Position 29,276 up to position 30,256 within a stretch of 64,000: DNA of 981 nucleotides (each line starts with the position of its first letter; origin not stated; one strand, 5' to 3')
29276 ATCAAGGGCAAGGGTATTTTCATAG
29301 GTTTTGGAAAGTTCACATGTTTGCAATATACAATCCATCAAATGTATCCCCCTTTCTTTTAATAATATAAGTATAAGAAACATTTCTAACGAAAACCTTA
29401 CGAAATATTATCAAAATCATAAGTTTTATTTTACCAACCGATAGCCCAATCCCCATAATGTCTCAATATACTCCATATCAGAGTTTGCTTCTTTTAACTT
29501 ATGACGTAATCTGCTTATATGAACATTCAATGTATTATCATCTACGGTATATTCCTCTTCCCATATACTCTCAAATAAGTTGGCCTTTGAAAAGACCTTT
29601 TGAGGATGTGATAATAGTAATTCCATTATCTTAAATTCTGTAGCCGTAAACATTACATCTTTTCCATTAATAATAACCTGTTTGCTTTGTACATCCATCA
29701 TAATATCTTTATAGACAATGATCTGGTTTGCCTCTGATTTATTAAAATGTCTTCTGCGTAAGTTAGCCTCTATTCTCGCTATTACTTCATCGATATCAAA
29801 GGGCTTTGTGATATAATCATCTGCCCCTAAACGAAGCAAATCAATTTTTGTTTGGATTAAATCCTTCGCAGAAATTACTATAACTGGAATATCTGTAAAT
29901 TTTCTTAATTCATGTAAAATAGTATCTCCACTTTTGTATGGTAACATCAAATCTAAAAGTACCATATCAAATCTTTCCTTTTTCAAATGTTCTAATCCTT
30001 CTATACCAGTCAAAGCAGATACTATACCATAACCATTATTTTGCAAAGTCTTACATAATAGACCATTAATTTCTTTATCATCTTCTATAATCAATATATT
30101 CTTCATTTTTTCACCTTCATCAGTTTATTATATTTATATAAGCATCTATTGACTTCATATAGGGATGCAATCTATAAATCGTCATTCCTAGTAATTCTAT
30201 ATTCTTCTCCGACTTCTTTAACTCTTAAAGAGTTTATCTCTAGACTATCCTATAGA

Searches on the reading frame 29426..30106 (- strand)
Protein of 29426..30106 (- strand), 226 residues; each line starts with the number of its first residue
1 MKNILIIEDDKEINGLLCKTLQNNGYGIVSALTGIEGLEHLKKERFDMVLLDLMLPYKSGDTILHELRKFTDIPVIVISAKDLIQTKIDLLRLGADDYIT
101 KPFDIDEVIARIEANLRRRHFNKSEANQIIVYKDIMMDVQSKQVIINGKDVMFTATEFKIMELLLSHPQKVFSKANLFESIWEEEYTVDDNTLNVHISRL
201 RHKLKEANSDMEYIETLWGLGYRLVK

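Call 50: find_encoding_contigs(protein=window:29426-30106:-, flank=10000, max_places=1)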
Protein window:29426-30106:- (226 aa): 1 contig read that carries it; 1 place shown.
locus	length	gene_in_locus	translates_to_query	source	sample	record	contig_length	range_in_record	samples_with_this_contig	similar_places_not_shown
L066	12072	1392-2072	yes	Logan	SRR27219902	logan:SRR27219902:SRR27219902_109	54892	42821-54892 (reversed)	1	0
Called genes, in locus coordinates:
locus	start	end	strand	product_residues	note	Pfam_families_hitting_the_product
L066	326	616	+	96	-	PF10087:DUF2325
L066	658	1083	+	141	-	PF12641:Flavodoxin_3 (weak), PF12724:Flavodoxin_5 (weak), PF00258:Flavodoxin_1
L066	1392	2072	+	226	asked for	PF00072:Response_reg, PF00486:Trans_reg_C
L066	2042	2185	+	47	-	-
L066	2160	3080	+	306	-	PF00005:ABC_tran, PF13304:AAA_21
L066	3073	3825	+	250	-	PF12730:ABC2_membrane_4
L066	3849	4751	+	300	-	PF00512:HisKA, PF02518:HATPase_c, PF14501:HATPase_c_5 (weak)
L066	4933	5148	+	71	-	-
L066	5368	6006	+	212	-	PF02525:Flavodoxin_2, PF03358:FMN_red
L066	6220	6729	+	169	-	PF00583:Acetyltransf_1, PF13673:Acetyltransf_10, PF13508:Acetyltransf_7 (weak)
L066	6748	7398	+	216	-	PF00596:Aldolase_II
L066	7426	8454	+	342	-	PF01008:IF-2B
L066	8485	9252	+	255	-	PF01048:PNP_UDP_1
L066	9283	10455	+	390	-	PF01053:Cys_Met_Meta_PP, PF00155:Aminotran_1_2, PF06838:Met_gamma_lyase, PF00266:Aminotran_5 (weak)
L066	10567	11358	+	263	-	PF01209:Ubie_methyltran, PF03848:TehB, PF05175:MTS (weak), PF13489:Methyltransf_23, PF13847:Methyltransf_31, PF08241:Methyltransf_11, PF08242:Methyltransf_12, PF13649:Methyltransf_25, +2 more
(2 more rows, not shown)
